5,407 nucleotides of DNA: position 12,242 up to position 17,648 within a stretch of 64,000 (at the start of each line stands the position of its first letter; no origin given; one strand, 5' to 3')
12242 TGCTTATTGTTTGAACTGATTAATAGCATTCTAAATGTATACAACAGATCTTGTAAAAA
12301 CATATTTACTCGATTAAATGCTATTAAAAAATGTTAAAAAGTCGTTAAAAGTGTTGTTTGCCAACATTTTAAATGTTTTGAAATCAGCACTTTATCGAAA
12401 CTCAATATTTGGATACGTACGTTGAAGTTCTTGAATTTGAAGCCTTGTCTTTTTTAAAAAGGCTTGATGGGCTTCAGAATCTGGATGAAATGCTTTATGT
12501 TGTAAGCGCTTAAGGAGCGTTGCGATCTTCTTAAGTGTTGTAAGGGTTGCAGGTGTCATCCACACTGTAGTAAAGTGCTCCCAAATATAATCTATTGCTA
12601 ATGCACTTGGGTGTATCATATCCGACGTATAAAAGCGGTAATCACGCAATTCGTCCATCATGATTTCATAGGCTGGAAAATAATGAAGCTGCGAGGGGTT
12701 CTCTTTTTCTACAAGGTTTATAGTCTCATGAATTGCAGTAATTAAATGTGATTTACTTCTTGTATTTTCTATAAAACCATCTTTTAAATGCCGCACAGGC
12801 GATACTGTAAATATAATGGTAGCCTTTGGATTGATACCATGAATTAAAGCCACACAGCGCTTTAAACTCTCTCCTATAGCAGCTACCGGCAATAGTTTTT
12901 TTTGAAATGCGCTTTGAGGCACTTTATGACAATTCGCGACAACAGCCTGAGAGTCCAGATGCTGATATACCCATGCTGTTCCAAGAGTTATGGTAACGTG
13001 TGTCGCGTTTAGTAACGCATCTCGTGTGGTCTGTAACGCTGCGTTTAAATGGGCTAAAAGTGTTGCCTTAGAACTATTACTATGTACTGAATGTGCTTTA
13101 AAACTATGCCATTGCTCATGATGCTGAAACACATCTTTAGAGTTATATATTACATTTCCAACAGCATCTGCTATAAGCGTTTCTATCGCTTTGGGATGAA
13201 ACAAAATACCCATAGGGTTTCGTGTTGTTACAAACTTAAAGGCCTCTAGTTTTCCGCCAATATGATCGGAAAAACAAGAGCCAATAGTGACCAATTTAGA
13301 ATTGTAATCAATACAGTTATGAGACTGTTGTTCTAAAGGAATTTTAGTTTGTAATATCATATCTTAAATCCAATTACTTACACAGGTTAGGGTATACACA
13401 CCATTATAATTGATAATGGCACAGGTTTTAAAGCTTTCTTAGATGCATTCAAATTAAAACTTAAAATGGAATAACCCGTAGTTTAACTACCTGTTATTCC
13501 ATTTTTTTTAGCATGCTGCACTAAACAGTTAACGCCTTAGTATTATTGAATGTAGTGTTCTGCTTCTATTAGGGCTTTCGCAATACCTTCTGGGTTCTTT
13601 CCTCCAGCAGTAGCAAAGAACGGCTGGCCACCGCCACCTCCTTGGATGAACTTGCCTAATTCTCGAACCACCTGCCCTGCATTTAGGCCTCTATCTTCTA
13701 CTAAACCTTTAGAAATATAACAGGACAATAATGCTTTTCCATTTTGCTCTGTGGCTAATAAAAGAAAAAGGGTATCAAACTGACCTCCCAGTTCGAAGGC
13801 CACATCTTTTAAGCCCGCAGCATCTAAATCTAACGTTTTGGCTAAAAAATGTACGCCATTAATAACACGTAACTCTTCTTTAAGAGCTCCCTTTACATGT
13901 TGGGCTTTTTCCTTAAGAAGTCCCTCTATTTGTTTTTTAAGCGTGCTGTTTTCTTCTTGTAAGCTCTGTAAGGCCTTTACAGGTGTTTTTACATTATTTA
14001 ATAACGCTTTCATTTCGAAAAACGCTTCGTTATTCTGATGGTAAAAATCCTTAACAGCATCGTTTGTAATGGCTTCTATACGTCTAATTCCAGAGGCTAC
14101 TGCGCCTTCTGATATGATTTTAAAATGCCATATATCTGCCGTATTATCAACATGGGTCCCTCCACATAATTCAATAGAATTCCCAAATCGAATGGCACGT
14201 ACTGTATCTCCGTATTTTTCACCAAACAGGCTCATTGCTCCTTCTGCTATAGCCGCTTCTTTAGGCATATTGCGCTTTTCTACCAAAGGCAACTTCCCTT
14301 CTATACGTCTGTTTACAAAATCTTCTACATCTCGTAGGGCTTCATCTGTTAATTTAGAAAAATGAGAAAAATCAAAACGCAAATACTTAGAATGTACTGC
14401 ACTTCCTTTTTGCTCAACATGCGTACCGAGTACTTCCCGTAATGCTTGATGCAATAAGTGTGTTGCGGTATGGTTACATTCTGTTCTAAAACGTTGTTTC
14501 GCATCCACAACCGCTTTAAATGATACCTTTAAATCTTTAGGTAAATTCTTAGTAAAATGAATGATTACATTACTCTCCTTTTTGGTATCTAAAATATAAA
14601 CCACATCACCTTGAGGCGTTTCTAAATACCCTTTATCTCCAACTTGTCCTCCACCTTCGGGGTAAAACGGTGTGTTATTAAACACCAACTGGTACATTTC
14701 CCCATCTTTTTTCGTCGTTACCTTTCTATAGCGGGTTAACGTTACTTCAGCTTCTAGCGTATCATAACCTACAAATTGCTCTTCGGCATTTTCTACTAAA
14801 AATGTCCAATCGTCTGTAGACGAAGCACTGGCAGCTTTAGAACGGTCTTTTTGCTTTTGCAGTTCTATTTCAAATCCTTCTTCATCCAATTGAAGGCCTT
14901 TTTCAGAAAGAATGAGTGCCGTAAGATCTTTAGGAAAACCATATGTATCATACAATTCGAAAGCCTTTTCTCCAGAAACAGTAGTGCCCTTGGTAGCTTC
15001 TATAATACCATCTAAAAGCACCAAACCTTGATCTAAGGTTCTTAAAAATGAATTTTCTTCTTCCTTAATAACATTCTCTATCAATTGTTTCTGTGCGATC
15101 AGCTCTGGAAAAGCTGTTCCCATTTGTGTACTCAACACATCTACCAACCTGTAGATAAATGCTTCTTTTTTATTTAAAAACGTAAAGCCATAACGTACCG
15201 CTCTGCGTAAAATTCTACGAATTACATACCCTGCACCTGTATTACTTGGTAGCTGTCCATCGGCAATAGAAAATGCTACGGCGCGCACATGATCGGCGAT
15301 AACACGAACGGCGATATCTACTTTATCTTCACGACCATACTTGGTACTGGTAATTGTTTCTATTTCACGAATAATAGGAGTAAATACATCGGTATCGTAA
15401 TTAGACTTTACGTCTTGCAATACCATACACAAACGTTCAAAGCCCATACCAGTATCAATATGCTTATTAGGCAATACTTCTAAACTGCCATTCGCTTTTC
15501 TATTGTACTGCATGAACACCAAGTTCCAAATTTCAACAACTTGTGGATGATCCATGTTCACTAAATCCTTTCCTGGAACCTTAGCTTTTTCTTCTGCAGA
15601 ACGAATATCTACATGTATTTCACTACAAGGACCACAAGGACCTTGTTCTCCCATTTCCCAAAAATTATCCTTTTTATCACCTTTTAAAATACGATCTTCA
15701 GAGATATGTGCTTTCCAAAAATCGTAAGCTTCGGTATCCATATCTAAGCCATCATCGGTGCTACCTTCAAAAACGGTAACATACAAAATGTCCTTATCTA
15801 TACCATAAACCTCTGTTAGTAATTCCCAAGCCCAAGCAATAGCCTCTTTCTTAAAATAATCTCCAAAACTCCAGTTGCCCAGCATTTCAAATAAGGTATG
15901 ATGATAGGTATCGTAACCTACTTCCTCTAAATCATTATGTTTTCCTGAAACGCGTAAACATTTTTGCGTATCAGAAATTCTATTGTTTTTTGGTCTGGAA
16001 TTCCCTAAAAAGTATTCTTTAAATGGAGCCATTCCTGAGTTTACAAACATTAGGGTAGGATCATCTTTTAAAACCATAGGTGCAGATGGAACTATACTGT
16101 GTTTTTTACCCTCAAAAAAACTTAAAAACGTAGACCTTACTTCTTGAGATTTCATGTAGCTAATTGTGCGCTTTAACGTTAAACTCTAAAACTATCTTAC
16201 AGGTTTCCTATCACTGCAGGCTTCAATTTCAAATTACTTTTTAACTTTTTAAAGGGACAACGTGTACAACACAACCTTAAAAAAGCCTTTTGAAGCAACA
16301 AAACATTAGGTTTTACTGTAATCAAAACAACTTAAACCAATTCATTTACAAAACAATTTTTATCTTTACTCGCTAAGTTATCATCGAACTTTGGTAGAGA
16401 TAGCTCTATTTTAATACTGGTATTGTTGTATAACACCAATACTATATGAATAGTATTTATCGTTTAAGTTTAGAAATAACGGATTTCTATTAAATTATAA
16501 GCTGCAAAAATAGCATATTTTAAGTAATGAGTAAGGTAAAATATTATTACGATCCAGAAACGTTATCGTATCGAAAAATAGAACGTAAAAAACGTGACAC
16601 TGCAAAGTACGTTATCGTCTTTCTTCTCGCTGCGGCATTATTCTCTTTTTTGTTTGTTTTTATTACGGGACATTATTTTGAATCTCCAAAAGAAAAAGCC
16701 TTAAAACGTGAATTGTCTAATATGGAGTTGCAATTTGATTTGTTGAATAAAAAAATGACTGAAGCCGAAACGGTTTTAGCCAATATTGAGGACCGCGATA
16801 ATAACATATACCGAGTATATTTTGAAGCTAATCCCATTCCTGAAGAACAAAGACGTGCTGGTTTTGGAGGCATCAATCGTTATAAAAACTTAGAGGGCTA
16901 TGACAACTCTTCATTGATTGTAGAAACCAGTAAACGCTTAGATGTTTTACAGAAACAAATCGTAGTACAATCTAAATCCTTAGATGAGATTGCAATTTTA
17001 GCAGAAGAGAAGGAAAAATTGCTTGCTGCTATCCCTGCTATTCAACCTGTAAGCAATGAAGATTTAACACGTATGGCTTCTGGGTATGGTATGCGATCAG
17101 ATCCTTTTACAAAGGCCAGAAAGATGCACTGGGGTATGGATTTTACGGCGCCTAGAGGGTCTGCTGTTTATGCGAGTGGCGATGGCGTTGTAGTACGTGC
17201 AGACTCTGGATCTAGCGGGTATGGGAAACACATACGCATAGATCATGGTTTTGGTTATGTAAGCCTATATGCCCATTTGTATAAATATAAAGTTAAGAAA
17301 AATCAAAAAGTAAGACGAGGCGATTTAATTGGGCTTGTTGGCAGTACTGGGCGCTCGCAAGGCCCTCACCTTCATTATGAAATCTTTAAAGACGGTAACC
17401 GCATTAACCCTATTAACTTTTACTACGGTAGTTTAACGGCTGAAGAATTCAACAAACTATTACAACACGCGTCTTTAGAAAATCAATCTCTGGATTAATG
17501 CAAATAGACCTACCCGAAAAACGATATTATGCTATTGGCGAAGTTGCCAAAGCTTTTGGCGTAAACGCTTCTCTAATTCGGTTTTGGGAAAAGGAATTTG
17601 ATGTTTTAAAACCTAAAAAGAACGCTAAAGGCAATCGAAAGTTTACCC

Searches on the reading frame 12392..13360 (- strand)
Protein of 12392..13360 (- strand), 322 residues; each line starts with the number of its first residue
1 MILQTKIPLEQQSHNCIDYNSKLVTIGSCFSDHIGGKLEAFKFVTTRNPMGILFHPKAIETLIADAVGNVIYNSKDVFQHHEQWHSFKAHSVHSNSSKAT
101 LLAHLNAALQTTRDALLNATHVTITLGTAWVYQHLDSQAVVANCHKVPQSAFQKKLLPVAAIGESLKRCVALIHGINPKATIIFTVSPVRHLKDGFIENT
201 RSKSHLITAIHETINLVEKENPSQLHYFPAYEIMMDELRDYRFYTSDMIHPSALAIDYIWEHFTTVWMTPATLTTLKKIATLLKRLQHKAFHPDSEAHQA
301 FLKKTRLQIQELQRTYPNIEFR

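Call 80: search_protein_families(library=pfam, proteins=[window:12392-13360:-], max_evalue=0.001)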
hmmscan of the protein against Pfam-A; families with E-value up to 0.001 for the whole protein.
window:12392-13360:- (322 aa): 2 families
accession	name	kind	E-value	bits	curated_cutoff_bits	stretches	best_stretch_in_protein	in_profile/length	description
PF08885.17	GSCFA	-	6.1e-91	304.8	25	1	22-263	1-237/237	GSCFA family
PF13472.12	Lipase_GDSL_2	-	2.2e-05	25.5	32.9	1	103-253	47-173/178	GDSL-like Lipase/Acylhydrolase family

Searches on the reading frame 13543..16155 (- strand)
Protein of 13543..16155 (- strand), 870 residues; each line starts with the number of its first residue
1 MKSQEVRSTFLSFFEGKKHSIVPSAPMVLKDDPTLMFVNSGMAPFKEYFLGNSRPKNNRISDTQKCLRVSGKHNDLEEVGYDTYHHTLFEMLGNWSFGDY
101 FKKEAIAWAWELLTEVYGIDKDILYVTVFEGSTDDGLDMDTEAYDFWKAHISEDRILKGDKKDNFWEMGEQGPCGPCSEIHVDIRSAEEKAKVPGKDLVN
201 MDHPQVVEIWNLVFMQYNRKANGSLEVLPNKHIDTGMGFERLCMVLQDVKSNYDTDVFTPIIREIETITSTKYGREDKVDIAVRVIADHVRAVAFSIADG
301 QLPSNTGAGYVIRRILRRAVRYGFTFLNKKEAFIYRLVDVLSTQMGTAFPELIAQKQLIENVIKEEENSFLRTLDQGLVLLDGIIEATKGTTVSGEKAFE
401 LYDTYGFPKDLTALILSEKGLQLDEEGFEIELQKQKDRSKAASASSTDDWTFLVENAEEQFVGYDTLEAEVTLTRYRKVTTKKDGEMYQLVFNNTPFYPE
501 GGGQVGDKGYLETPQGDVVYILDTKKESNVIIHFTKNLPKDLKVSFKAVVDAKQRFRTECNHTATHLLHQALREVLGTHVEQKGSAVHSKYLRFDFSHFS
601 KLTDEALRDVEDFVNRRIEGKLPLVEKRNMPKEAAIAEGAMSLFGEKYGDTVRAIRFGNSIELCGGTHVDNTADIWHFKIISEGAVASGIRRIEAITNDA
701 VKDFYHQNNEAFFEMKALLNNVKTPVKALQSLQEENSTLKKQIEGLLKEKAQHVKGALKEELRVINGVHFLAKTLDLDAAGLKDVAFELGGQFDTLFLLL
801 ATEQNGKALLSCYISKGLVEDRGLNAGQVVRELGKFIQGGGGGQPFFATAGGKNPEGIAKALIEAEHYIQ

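Call 80: search_protein_families(library=pfam, proteins=[window:13543-16155:-], max_evalue=0.001)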
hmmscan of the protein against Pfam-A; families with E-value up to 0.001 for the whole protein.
window:13543-16155:- (870 aa): 3 families
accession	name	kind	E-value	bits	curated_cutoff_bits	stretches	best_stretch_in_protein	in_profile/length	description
PF01411.24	tRNA-synt_2c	-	2.7e-200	667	30.3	1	5-546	1-542/552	tRNA synthetases class II (A)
PF07973.19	tRNA_SAD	-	5.5e-15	55.5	24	1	652-694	1-44/44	Threonyl and Alanyl tRNA synthetase second additional domain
PF02272.25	DHHA1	-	2.1e-10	41.4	25.9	1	770-869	4-100/102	DHHA1 domain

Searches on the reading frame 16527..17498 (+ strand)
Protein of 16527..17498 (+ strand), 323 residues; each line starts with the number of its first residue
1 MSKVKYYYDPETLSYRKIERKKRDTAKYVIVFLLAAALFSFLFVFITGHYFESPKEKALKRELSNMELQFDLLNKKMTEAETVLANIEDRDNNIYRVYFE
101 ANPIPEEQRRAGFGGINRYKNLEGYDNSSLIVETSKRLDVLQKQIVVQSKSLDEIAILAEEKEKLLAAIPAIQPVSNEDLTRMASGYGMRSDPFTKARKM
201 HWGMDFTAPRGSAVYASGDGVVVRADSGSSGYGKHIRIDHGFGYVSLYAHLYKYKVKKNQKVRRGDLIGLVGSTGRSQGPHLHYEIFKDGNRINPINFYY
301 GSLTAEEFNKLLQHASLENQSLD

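Call 80: search_protein_families(library=pfam, proteins=[window:16527-17498:+], max_evalue=0.001)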
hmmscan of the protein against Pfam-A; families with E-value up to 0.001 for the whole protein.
window:16527-17498:+ (323 aa): 1 family
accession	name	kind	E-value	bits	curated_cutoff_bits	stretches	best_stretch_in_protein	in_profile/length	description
PF01551.29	Peptidase_M23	-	8.6e-34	116.1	28.7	1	200-295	2-96/96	Peptidase family M23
